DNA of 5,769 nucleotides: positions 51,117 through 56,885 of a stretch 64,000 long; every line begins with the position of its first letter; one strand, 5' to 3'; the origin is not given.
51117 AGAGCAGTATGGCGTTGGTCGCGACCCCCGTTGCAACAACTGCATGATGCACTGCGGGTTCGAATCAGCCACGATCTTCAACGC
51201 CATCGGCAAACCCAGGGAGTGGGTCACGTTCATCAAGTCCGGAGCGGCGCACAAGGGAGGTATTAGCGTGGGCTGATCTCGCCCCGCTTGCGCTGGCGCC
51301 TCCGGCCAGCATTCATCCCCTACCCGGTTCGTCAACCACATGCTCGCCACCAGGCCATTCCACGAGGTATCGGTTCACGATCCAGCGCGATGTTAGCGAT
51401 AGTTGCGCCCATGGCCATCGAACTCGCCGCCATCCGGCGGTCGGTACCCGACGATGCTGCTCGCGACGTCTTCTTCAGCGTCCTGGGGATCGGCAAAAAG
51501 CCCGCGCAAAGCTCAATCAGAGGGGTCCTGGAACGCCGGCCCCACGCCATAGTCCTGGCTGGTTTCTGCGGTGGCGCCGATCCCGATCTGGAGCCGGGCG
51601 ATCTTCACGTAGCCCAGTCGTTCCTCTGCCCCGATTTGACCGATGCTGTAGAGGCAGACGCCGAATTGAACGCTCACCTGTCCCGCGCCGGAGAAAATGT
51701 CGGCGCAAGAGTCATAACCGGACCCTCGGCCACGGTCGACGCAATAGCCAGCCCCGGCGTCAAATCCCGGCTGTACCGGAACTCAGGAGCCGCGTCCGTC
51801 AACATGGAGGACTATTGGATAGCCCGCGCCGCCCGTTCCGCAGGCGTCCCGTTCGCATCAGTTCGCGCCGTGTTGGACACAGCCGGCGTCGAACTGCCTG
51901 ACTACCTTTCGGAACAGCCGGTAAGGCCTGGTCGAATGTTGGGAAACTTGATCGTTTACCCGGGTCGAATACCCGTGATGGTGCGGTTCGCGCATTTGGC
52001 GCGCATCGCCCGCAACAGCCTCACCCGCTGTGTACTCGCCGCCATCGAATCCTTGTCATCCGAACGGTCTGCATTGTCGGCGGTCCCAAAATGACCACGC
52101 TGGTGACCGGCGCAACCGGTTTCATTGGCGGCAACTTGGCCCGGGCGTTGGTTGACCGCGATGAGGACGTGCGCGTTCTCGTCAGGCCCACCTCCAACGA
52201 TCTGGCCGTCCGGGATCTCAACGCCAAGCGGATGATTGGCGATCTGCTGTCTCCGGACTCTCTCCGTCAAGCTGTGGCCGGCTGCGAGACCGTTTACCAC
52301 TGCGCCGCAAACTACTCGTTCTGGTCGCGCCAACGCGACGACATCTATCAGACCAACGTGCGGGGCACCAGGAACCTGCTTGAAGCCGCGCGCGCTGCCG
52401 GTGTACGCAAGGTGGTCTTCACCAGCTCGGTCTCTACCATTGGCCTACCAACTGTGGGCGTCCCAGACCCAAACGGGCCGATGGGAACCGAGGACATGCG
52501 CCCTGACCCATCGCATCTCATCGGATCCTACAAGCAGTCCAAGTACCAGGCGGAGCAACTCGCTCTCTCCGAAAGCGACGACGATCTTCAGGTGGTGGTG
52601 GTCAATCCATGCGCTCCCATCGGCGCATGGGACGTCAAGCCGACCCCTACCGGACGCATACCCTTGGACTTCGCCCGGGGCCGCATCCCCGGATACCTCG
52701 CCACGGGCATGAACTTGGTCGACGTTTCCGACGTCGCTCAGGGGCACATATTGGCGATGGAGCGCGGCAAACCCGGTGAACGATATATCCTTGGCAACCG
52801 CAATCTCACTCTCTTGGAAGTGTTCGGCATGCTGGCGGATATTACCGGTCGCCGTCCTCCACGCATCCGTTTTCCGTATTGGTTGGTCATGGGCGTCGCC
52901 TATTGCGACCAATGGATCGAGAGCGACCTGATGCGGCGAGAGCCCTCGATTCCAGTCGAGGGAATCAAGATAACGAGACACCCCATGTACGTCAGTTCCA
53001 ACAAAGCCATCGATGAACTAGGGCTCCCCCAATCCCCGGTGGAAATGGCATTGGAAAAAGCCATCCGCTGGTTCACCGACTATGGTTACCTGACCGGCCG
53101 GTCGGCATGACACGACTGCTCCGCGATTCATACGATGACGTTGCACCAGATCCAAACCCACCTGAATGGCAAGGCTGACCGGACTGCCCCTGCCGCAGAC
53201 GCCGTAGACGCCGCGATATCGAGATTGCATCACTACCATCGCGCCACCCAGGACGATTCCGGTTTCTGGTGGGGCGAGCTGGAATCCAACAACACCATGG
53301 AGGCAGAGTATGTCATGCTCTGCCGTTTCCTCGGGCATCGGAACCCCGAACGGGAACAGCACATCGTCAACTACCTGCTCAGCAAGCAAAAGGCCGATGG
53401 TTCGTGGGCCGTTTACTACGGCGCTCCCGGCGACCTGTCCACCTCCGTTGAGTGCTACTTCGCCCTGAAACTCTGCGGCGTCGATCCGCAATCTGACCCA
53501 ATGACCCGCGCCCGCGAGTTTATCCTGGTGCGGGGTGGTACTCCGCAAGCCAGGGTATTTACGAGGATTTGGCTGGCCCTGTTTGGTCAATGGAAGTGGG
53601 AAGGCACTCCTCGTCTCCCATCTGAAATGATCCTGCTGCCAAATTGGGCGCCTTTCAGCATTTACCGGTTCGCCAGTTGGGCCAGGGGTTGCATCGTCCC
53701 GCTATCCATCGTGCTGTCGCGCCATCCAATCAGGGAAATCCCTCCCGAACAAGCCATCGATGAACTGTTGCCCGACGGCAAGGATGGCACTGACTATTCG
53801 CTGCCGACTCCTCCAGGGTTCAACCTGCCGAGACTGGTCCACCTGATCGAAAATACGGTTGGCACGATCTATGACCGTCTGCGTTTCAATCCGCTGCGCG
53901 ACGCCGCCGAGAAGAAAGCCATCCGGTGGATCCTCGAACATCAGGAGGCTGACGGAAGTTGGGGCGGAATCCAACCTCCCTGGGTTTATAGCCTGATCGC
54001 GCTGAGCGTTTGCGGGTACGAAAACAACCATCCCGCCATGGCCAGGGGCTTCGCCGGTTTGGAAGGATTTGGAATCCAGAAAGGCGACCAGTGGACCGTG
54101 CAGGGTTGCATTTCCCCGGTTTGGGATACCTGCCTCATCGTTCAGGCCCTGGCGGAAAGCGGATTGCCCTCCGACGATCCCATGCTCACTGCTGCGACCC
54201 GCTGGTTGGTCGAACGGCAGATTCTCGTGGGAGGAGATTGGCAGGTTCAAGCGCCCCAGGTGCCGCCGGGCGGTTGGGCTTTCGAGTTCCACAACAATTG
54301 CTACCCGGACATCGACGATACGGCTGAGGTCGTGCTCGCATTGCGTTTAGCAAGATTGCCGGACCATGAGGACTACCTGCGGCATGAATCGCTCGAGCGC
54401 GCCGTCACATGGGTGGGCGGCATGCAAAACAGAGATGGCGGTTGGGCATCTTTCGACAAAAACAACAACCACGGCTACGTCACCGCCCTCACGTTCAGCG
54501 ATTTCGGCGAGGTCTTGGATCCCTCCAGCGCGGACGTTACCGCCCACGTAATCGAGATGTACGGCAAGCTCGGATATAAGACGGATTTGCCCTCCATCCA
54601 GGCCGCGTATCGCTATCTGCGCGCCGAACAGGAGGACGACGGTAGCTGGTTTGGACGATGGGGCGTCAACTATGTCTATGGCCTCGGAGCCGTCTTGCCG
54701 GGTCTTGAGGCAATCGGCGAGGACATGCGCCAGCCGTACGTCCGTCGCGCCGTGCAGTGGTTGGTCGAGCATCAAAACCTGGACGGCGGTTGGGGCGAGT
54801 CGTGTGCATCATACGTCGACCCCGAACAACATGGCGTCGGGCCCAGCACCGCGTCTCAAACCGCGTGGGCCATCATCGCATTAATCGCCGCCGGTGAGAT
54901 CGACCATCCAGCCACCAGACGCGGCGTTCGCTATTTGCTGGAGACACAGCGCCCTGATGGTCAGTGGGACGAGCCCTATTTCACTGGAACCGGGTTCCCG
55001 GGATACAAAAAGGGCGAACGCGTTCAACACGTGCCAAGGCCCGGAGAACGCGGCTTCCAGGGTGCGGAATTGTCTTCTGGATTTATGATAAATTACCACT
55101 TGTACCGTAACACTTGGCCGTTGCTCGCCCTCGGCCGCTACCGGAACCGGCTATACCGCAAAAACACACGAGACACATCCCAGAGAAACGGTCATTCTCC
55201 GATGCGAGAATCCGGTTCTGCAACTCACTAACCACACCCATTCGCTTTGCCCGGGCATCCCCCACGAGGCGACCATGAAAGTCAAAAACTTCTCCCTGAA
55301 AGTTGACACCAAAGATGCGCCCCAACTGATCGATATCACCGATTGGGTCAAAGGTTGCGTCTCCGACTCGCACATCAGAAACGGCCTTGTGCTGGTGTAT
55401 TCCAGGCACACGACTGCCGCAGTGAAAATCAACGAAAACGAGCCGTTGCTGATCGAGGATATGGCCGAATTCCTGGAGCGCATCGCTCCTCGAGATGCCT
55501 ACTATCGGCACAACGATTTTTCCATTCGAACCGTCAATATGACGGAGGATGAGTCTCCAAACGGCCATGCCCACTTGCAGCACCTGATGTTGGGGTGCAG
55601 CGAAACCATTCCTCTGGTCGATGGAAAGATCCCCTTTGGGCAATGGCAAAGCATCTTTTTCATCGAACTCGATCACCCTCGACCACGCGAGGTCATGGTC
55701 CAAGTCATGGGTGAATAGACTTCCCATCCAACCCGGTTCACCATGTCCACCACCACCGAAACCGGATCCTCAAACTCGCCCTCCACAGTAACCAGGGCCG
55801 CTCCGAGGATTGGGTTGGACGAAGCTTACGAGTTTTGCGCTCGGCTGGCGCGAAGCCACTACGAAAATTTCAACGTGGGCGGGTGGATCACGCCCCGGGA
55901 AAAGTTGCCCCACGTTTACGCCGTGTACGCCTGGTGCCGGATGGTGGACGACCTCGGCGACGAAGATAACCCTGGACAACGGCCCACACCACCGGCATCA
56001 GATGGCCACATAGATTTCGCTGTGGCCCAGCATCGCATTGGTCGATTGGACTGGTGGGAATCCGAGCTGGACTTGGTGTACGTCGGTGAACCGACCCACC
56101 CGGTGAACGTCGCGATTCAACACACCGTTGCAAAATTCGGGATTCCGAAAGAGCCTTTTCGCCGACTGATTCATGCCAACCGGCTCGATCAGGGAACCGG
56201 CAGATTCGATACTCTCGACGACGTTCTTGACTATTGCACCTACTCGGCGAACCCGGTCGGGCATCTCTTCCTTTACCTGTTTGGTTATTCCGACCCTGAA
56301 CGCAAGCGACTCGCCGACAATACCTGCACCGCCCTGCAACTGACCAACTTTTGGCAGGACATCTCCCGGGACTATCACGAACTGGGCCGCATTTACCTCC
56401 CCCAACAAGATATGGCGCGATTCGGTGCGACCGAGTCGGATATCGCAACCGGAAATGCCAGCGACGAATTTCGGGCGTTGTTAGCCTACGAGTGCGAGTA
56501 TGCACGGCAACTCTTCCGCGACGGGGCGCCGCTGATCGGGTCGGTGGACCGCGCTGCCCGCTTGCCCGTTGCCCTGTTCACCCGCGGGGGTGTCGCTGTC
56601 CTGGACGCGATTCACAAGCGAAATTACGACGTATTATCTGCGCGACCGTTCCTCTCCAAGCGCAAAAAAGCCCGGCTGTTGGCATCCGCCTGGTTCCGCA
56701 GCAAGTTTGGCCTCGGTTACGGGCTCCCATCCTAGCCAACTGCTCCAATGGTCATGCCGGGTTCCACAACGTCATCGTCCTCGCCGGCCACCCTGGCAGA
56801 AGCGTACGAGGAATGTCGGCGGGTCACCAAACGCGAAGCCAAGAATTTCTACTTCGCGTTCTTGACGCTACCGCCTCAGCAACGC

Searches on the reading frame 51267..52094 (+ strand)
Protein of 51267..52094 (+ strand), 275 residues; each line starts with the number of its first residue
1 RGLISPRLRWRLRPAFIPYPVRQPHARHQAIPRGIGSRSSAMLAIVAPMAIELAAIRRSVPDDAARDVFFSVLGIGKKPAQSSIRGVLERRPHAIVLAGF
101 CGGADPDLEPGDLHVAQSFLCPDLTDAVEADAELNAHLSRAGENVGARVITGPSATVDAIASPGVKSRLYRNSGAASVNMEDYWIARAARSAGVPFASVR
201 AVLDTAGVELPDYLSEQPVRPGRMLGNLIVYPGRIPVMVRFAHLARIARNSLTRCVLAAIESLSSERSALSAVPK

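Call 68: search_protein_families(library=pfam, proteins=[window:51267-52094:+], max_evalue=0.00001)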
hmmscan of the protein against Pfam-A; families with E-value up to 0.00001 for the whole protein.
window:51267-52094:+ (275 aa): 1 family
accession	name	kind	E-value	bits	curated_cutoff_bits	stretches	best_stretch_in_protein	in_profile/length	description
PF01048.26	PNP_UDP_1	-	1.9e-19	70.5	25.1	1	67-208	43-202/233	Phosphorylase superfamily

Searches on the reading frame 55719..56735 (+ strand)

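Call 68: search_protein_families(library=pfam, proteins=[window:55719-56735:+], max_evalue=0.00001)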
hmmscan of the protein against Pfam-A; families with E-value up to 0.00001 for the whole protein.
window:55719-56735:+ (338 aa): 1 family
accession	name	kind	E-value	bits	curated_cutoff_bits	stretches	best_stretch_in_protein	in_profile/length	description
PF00494.24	SQS_PSY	-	2.6e-69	234.3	26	1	45-315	2-262/263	Squalene/phytoene synthase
